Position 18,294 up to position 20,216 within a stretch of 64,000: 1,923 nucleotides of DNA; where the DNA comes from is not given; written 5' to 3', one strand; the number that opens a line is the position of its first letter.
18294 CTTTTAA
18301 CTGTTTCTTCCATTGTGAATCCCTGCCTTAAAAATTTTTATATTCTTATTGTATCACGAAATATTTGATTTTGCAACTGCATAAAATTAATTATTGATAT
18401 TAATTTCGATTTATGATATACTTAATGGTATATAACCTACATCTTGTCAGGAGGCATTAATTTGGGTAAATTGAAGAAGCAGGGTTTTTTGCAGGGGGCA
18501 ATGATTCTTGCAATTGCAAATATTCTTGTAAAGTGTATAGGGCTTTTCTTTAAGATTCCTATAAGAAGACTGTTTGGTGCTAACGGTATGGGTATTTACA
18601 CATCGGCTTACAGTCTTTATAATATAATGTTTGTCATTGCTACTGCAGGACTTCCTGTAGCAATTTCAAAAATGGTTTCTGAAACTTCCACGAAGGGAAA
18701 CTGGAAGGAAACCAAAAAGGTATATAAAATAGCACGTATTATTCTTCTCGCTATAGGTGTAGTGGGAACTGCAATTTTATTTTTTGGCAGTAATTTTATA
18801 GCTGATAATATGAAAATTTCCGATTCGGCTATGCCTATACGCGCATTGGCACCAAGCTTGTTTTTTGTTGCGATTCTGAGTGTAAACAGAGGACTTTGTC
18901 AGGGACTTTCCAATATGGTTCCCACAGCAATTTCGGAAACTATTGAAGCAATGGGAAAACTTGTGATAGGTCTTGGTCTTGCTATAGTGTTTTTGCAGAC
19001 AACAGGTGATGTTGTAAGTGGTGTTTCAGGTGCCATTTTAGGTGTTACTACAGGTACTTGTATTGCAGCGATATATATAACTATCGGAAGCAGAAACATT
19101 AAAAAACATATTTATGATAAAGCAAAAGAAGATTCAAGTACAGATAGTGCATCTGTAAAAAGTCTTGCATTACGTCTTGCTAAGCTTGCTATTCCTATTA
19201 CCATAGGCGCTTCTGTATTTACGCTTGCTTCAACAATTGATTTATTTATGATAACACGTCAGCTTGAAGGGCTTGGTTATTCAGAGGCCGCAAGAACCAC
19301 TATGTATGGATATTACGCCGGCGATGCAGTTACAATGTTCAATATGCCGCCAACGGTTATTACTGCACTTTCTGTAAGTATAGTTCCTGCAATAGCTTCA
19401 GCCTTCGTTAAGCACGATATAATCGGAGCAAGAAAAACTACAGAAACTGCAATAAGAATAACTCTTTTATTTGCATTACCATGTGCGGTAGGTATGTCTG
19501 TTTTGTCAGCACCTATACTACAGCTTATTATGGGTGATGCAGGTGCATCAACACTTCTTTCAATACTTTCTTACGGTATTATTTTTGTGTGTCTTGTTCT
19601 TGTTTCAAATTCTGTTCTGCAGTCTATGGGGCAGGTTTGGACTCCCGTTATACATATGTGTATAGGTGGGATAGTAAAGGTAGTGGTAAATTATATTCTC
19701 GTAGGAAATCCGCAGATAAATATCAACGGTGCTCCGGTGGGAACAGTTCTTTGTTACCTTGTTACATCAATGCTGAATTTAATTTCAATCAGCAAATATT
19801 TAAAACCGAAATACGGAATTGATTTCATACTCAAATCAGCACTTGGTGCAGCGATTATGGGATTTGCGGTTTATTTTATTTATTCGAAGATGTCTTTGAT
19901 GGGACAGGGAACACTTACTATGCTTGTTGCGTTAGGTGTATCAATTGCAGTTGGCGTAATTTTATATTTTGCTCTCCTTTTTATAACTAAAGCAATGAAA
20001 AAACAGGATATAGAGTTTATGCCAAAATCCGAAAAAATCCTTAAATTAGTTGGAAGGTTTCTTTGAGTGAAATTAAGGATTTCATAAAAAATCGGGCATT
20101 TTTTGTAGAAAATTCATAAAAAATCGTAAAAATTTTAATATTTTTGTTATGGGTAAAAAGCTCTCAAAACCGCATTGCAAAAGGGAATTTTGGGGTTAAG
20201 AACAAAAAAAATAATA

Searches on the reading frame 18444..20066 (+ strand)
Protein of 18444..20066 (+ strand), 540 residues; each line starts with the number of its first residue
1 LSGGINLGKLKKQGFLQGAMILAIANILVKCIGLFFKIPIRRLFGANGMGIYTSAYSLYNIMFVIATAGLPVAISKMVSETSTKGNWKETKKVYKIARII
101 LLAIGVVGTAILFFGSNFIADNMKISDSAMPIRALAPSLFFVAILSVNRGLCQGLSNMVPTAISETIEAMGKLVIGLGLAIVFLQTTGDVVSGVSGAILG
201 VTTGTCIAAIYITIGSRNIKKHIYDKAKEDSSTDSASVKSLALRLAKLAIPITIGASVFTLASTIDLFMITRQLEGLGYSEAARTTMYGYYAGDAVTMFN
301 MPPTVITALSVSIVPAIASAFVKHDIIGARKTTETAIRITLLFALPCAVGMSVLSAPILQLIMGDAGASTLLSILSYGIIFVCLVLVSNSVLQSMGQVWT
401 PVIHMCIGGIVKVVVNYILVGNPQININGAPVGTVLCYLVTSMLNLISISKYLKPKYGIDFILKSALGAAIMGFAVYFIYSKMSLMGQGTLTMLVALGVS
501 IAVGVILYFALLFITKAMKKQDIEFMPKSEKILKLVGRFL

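Call 5: search_protein_families(library=ncbifam, proteins=[window:18444-20066:+], max_evalue=0.001)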
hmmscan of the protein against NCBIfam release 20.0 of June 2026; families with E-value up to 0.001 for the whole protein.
window:18444-20066:+ (540 aa): 3 families
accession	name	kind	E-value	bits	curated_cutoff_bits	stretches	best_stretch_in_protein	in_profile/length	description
TIGR02900.1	spore_V_B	equivalog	1.9e-70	238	372.3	1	15-510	1-487/488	stage V sporulation protein B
TIGR01695.1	murJ_mviN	equivalog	3.3e-16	59.1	235.55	1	18-519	5-500/506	murein biosynthesis integral membrane protein MurJ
TIGR00797.1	matE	subfamily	4.2e-11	42.4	147.4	1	304-460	43-201/396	MATE family efflux transporter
